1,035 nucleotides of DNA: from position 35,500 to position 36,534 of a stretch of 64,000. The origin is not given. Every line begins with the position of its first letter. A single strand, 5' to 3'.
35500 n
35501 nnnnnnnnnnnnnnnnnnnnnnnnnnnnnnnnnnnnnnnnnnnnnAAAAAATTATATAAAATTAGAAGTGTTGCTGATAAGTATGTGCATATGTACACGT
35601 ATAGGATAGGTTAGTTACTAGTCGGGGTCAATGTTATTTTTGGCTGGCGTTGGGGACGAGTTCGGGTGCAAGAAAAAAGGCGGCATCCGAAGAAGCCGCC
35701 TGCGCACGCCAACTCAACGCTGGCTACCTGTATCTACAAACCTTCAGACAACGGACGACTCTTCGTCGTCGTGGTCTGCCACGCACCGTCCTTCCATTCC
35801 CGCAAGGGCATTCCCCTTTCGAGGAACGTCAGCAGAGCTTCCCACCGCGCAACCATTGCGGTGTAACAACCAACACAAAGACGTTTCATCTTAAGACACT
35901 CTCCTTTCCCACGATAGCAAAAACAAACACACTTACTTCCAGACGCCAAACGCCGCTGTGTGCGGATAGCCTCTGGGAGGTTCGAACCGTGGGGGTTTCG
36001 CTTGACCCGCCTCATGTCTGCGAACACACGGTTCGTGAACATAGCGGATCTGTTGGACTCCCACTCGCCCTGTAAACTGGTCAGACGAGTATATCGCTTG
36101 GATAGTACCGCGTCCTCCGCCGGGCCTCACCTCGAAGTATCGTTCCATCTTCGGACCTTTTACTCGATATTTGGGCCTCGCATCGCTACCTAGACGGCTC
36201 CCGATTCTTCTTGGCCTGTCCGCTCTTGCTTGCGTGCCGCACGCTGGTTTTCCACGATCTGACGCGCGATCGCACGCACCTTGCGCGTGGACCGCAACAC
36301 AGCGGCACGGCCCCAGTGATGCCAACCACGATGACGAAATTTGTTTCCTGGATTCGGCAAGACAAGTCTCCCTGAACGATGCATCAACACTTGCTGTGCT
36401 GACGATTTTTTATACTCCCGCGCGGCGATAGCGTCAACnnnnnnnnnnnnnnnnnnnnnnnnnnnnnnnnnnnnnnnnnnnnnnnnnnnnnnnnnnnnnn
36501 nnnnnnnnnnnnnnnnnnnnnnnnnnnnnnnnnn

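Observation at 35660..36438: ~760-nt untranslated region downstream of htpX ending in a strong minus-strand terminator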

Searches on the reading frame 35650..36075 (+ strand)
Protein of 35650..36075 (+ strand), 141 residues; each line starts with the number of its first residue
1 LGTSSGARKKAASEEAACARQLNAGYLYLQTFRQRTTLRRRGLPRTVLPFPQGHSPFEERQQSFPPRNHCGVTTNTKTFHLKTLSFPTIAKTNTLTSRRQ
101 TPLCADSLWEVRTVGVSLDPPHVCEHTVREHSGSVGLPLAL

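Call 45: search_protein_families(library=pfam, proteins=[window:35650-36075:+], max_evalue=1)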
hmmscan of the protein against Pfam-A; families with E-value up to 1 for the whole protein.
window:35650-36075:+ (141 aa): 0 families

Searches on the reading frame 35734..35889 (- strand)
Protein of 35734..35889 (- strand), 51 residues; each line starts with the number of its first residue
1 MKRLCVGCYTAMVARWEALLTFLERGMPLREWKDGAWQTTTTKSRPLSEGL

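Call 39: find_homologous_proteins(query=window:35737-35889:-, max_evalue=10)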
Query seq(51 aa) (51 aa): 1 proteins with E <= 10 among 1 candidates.
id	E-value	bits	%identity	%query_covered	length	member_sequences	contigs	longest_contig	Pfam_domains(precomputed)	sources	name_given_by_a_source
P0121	3.8e-28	112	100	100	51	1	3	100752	-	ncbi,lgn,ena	-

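Call 45: search_protein_families(library=pfam, proteins=[window:35734-35889:-], max_evalue=1)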
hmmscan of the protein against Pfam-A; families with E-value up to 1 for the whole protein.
window:35734-35889:- (51 aa): 1 family
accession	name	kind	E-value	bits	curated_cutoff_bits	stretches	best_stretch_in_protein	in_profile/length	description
PF23790.1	Kyano_Gp96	-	0.11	13.1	27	1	34-45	55-66/110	Kyanoviridae Gp96 protein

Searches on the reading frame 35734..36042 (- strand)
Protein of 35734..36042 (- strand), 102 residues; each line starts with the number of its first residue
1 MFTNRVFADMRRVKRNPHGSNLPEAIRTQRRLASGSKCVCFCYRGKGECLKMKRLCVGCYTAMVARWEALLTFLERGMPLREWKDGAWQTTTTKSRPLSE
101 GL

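Call 45: search_protein_families(library=pfam, proteins=[window:35734-36042:-], max_evalue=1)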
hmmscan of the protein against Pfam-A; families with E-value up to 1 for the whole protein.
window:35734-36042:- (102 aa): 1 family
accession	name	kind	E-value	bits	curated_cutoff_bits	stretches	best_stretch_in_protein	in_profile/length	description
PF23790.1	Kyano_Gp96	-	0.21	12.1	27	1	85-96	55-66/110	Kyanoviridae Gp96 protein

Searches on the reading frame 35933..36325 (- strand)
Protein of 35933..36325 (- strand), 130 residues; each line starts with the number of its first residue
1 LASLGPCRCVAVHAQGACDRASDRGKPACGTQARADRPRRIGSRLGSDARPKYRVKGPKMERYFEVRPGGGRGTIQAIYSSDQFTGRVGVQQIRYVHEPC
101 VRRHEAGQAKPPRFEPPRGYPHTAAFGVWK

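Call 45: search_protein_families(library=pfam, proteins=[window:35933-36325:-], max_evalue=1)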
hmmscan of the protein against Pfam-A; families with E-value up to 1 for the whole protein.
window:35933-36325:- (130 aa): 1 family
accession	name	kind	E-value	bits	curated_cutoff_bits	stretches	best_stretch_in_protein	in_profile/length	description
PF24844.1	PolC_DP2_central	-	0.2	11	24.3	1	28-78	270-321/372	DNA polymerase II large subunit DP2, central domain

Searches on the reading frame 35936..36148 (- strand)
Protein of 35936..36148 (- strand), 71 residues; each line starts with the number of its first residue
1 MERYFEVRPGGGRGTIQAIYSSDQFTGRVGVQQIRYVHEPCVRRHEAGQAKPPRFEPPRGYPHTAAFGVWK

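Call 60: search_protein_families(library=pfam, proteins=[window:35936-36148:-], max_evalue=1)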
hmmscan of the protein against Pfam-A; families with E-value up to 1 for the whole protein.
seq(71 aa): 0 families

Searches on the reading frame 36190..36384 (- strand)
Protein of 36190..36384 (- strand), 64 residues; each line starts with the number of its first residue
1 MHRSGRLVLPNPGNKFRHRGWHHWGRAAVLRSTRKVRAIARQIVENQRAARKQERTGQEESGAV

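Call 45: search_protein_families(library=pfam, proteins=[window:36190-36384:-], max_evalue=1)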
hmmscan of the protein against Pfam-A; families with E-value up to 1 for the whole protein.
window:36190-36384:- (64 aa): 0 families

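Call 63: search_protein_representatives(protein=window:36190-36384:-)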
Query: 64 residues. Proteins with E-value up to 0.001 (for the whole library): 1; up to 1e-10: 0; up to 1e-30: 0. The best 1 are listed.
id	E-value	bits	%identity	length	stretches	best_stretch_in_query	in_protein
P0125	6.9e-09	51.5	33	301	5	10-47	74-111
